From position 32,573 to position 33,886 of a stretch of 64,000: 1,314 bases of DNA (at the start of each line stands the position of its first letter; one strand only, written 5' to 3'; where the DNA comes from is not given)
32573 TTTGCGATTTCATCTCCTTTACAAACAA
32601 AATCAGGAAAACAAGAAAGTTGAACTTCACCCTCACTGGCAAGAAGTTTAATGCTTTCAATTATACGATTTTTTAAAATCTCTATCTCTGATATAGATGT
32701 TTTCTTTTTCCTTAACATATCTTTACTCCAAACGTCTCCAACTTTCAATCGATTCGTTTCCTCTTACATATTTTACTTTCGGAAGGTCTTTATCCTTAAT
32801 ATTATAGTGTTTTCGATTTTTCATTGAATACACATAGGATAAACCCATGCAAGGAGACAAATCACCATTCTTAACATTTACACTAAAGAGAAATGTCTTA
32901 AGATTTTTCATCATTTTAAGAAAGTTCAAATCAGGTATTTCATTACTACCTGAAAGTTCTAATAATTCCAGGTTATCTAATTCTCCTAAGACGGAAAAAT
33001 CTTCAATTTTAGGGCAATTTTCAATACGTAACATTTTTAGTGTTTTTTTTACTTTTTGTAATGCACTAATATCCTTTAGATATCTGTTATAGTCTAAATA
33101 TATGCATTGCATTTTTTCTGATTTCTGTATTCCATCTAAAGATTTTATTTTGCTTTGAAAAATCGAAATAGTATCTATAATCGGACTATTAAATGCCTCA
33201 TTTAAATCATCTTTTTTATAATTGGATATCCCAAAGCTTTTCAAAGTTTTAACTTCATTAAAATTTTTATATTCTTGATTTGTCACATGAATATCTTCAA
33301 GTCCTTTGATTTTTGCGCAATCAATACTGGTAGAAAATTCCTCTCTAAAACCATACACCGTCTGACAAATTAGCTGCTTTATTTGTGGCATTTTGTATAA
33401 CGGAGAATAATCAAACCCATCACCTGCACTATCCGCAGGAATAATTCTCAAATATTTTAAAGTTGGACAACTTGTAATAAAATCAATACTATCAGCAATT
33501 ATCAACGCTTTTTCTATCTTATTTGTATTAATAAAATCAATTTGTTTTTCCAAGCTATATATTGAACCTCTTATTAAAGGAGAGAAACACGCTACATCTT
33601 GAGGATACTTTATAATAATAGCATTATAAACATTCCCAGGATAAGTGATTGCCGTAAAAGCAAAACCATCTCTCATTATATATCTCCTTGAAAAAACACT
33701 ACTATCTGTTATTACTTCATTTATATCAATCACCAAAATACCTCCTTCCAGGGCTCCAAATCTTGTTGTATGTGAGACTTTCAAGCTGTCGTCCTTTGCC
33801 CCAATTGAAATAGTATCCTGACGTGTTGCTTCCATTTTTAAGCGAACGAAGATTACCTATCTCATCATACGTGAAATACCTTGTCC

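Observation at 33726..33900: Giant Rhs ORF stops inside a YD repeat: no RHS core plug and no C-terminal toxin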

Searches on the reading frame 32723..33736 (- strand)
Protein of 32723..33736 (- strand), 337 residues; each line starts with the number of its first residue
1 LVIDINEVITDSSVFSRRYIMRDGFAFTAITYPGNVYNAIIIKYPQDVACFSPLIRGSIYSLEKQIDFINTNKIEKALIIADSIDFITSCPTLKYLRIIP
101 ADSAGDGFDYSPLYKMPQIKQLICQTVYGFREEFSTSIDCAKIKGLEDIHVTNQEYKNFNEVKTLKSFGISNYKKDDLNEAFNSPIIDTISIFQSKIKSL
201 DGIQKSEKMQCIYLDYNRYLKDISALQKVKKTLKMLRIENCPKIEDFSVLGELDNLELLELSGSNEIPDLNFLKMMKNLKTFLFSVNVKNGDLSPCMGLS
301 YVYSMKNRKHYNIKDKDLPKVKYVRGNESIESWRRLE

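Call 6: search_protein_families(library=pfam, proteins=[window:32723-33736:-], max_evalue=0.01)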
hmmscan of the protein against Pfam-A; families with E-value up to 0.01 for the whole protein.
window:32723-33736:- (337 aa): 4 families
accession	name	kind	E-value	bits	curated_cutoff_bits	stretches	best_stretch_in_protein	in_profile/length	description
PF12799.13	LRR_4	-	2e-08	34.6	27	1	232-274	2-43/44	Leucine Rich repeats (2 copies)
PF23952.1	LRR_EndoS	-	4.6e-06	27.3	27.9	0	234-285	26-75/116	Endo-beta-N-acetylglucosaminidase EndoS LRR domain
PF25013.1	LRR_Zer-1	-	0.004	17.7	27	0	249-327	3-75/137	Zer-1-like, Leucine-rich repeats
PF14580.12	LRR_9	-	0.0098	15.9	30.5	0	187-259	44-118/175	Leucine-rich repeat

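Call 7: search_protein_families(library=ncbifam, proteins=[window:32723-33736:-], max_evalue=0.01)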
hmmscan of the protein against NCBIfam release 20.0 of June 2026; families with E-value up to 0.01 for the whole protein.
window:32723-33736:- (337 aa): 0 families

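Call 16: list_cluster_members(proteins=[P0001, window:32723-33736:-])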
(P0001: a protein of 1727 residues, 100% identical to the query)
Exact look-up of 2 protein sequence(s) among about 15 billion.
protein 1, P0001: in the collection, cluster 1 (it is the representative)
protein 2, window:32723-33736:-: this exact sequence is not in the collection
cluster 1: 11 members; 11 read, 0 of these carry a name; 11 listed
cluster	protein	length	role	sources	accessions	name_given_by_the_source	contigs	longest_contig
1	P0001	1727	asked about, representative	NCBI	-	-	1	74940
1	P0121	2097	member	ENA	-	-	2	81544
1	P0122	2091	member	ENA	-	-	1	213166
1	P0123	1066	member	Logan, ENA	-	-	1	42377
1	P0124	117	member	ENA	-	-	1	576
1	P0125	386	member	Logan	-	-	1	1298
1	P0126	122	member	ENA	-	-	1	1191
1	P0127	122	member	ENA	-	-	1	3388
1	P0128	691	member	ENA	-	-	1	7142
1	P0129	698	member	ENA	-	-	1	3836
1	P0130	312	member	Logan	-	-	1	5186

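Call 17: find_homologous_proteins(query=window:32723-33736:-, max_evalue=0.001)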
Query window:32723-33736:- (337 aa): 600 proteins with E <= 0.001 among 1741 candidates; the best 120 are listed.
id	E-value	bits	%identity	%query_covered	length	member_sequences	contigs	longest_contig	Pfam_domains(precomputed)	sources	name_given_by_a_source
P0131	3.9e-219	744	99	100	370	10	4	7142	PF12799.14,PF23952.2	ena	-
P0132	1.2e-165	569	75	100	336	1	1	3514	PF12799.14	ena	-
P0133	1.8e-165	568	73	100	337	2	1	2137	PF12799.14,PF23952.2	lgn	-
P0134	3.2e-165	567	72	100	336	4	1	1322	PF12799.14,PF23952.2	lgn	-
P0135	4.1e-164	564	73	100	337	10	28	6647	PF12799.14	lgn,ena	-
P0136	1.8e-163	561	73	100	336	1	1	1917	PF12799.14,PF23952.2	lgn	-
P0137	1.9e-163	561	73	100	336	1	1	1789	PF12799.14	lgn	-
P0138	4.9e-163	560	73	100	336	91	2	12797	PF12799.14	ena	-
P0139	1.2e-162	559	73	100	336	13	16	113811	PF12799.14,PF23952.2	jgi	-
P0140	2.0e-162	558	73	100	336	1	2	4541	PF12799.14,PF23952.2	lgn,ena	-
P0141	4.2e-162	557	71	100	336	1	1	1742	PF12799.14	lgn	-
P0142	1.0e-161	556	73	100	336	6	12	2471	PF12799.14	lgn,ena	-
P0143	1.0e-161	556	71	100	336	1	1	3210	PF12799.14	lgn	-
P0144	1.9e-161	555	72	100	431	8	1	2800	PF12799.14,PF23952.2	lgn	-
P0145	2.0e-161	555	72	100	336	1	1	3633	PF12799.14,PF23952.2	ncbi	-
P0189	2.8e-146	505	67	100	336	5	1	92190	PF25019.1,PF12799.14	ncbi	-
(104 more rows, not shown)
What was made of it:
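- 32723..33733 (-): LRR protein (336 aa from the GTG), the putative cognate immunity gene of the lost toxin. Its start overlaps the rhs stop by 8 nt (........). Pfam LRR_4 (call 6); 600 homologues (call 17).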

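Call 24: find_encoding_contigs(protein=P0139, flank=8000, max_places=3)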
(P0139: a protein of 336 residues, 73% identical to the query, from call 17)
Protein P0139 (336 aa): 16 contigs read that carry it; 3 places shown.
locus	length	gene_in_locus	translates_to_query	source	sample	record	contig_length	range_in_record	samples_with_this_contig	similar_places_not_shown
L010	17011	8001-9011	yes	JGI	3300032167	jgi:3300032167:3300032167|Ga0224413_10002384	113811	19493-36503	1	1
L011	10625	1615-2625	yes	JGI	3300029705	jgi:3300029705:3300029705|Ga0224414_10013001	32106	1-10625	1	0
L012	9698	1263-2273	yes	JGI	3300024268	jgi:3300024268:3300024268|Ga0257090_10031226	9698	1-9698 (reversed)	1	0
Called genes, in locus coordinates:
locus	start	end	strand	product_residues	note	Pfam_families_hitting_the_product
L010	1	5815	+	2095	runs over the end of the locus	PF05593:RHS_repeat, PF25023:TEN_YD-shell, PF05593:RHS_repeat (weak)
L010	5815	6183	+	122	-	-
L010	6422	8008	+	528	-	PF25023:TEN_YD-shell, PF05593:RHS_repeat (weak)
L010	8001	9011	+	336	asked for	PF12799:LRR_4 (faint), PF23952:LRR_EndoS (faint)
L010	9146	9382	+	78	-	-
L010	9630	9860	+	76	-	-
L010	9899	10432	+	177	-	-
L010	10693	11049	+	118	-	PF16804:DUF5071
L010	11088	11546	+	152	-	-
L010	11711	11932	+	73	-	-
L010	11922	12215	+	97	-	-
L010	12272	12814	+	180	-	-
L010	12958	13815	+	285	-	-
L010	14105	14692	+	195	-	-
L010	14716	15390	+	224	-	-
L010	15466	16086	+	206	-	-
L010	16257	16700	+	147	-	-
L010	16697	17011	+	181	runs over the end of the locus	-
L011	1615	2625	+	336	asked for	PF12799:LRR_4 (faint), PF23952:LRR_EndoS (faint)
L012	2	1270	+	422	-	?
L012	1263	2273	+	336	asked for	PF12799:LRR_4 (faint), PF23952:LRR_EndoS (faint)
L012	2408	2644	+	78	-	-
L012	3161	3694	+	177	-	-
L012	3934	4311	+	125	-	PF16804:DUF5071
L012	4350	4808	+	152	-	-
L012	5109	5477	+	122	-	-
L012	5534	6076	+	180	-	-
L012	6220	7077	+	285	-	-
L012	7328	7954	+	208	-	-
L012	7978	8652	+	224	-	-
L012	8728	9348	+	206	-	-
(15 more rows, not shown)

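Call 25: find_encoding_contigs(protein=P0189, flank=8000, max_places=2)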
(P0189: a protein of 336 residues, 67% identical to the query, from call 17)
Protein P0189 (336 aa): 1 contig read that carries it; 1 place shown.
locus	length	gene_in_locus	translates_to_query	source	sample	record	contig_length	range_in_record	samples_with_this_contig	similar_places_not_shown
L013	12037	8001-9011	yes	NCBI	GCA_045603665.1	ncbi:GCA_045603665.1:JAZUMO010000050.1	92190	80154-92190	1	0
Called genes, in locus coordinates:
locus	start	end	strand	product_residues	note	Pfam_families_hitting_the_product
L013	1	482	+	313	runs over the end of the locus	PF06574:FAD_syn, PF01467:CTP_transf_like (weak), PF01687:Flavokinase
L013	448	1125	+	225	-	PF00702:Hydrolase, PF13419:HAD_2, PF13242:Hydrolase_like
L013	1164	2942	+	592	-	PF13739:PdaC (faint)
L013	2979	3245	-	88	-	PF01381:HTH_3, PF12844:HTH_19 (weak), PF13560:HTH_31 (weak)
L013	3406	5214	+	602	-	PF13306:LRR_5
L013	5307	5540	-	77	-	PF13083:KH_KhpA-B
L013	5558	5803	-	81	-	PF00886:Ribosomal_S16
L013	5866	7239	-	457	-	PF02881:SRP54_N, PF06414:Zeta_toxin (weak), PF00448:SRP54, PF02978:SRP_SPB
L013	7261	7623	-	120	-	PF04297:UPF0122, PF08281:Sigma70_r4_2 (weak), PF04545:Sigma70_r4 (weak)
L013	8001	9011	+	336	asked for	PF12799:LRR_4 (faint), PF25019:LRR_R13L1-DRL21 (faint)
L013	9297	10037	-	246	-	PF20772:TACO1_YebC_N, PF01709:Transcrip_reg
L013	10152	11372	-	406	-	PF00512:HisKA, PF02518:HATPase_c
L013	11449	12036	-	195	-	?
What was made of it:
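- On Rhs / YD-repeat polymorphic toxin (WapA-like): Neutralisation was not tested, and the LRR gene also occurs alone (L013, call 25).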

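Call 34: search_protein_families(library=pfam, proteins=[P0121, L006:14359-14973:+, L008:16294-16842:+, L009:2655-3077:+, L009:3232-3843:+], max_evalue=0.1)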
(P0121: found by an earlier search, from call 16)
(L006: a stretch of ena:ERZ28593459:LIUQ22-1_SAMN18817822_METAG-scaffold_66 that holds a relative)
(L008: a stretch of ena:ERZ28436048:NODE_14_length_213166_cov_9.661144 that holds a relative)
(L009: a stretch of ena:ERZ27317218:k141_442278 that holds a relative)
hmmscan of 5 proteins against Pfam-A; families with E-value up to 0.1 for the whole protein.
P0121 (2097 aa): 4 families
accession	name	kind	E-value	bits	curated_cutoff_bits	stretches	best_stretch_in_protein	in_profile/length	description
PF24517.2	CBM96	-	1.9e-14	54.2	26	1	338-511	8-162/164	Carbohydrate-binding module family 96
PF05593.20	RHS_repeat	-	2.2e-12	47.5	22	1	1796-1829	5-38/38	RHS Repeat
PF25778.1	DUF7948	-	0.00045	20.8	27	1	202-328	101-214/214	Domain of unknown function (DUF7948)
PF08272.16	Zn_Ribbon_Topo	-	0.029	14.6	25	1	137-166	6-35/41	Topoisomerase I zinc-ribbon-like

L006:14359-14973:+ (204 aa): 2 families
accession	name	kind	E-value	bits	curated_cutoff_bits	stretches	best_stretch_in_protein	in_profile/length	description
PF23362.1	DHX37_C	-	0.03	14.6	27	0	102-129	30-57/80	DEAH helicase DHX37 C-terminal domain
PF24529.1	CFAP47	-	0.067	13.5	27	0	40-137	55-128/166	Cilia- and flagella-associated protein 47 domain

L008:16294-16842:+ (182 aa): 1 family
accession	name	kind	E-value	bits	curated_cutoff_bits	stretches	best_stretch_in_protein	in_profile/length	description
PF20617.3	DUF6803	-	0.033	14.8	27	1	17-79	57-121/162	Family of unknown function (DUF6803)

L009:2655-3077:+ (140 aa): 0 families

L009:3232-3843:+ (203 aa): 0 families

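Call 35: find_encoding_contigs(protein=P0131, flank=10000, max_places=6)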
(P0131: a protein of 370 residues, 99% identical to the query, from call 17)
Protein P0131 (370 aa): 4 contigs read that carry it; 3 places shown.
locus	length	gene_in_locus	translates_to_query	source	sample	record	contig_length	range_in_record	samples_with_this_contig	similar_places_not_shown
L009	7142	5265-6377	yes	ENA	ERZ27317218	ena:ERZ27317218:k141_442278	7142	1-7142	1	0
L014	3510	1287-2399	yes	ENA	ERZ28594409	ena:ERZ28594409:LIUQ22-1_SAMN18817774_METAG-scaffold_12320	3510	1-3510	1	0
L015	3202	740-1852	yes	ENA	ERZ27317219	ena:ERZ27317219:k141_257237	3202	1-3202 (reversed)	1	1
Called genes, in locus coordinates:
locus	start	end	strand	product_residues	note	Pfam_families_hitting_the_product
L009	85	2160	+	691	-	PF25023:TEN_YD-shell (faint), PF05593:RHS_repeat (faint)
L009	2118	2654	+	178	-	-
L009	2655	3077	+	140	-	-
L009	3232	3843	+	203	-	-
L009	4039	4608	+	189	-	PF16804:DUF5071 (weak)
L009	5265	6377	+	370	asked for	PF12799:LRR_4 (faint), PF23952:LRR_EndoS (faint)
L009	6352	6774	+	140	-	-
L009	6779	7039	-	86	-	PF05239:PRC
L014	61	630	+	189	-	PF16804:DUF5071 (weak)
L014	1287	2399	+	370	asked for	PF12799:LRR_4 (faint), PF23952:LRR_EndoS (faint)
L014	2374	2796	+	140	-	-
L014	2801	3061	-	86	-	PF05239:PRC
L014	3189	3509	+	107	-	?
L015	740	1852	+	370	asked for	PF12799:LRR_4 (faint), PF23952:LRR_EndoS (faint)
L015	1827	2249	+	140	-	-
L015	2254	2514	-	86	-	PF05239:PRC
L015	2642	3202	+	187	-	?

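Call 41: search_protein_families(library=ncbifam, proteins=[P0121, P0122, L010:6422-8008:+], max_evalue=0.001)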
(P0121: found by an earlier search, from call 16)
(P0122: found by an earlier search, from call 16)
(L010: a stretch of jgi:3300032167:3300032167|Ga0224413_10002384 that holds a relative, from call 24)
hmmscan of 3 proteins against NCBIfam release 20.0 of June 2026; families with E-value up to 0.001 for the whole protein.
P0121 (2097 aa): 4 families
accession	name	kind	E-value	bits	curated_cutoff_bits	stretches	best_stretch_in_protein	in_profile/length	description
NF033679.1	DNRLRE_dom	domain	5.9e-26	91.5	34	1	340-511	2-163/164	DNRLRE domain-containing protein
TIGR03696.1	Rhs_assc_core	domain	1e-16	61.2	32.5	1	1813-1910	1-75/76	RHS repeat-associated core domain-containing protein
NF048003.1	GTA_spike_fiber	domain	7e-09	36.5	36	1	923-1022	61-170/182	phage head spike fiber domain-containing protein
TIGR01643.1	YD_repeat_2x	repeat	5e-08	33.1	15.8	0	1809-1827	18-36/42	YD repeat-containing protein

P0122 (2091 aa): 3 families
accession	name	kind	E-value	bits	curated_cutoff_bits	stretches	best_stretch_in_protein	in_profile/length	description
NF033679.1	DNRLRE_dom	domain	6.6e-26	91.3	34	1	340-511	2-163/164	DNRLRE domain-containing protein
TIGR03696.1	Rhs_assc_core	domain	3.8e-17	62.6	32.5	1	1813-1910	1-75/76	RHS repeat-associated core domain-containing protein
TIGR01643.1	YD_repeat_2x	repeat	4.1e-08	33.4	15.8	0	1809-1827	18-36/42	YD repeat-containing protein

L010:6422-8008:+ (528 aa): 3 families
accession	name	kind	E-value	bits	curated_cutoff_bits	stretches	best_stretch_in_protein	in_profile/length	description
TIGR01643.1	YD_repeat_2x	repeat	1.1e-16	60.6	15.8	1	78-106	1-30/42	YD repeat-containing protein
TIGR03696.1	Rhs_assc_core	domain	6.2e-16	58.7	32.5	1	258-353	1-75/76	RHS repeat-associated core domain-containing protein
NF041261.1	RHS_core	equivalog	1.5e-06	26.3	2000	1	270-351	1186-1258/1261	RHS element core protein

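Call 53: find_related_loci(query=A1, collection=metagenome_contigs, flank=3000)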
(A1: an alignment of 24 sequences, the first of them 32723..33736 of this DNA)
Query A1 (337 aa) in metagenome_contigs; peptide patterns used: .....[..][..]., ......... (x = any residue, [..] = any of these).
151 stretches matched a pattern; 37 encode a relative of the query (tblastn E <= 1e-3); 37 distinct loci.
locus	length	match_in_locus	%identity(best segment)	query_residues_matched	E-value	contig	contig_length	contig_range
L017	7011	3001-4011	73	1-337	3e-163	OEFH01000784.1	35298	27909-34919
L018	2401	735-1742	71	2-337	3e-169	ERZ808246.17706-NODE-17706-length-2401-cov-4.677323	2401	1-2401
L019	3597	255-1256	66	4-337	9e-154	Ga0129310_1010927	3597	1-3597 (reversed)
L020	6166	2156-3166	66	1-337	4e-148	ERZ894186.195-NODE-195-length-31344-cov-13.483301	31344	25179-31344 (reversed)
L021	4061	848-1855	63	2-337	4e-149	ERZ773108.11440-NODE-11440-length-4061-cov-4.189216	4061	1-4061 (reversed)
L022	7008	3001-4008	63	2-337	6e-143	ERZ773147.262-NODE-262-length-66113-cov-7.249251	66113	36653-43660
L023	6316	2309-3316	62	2-337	6e-140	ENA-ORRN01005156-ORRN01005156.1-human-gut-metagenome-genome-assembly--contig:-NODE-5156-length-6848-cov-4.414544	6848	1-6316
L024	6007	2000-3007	62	2-337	7e-140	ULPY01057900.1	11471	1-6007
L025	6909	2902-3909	62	2-337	2e-139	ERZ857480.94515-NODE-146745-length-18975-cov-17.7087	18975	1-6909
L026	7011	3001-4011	62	1-337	5e-138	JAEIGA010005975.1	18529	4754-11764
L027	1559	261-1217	58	17-335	2e-135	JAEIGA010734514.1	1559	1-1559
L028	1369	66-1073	57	5-337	3e-127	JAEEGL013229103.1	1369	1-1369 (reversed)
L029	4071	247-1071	65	63-337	1e-116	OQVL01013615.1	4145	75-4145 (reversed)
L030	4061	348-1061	71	1-238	3e-115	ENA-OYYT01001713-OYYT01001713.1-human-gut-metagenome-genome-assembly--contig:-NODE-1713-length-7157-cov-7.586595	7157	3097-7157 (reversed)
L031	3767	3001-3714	71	1-238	2e-115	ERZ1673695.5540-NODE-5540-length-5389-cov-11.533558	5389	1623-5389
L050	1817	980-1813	48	15-302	4e-74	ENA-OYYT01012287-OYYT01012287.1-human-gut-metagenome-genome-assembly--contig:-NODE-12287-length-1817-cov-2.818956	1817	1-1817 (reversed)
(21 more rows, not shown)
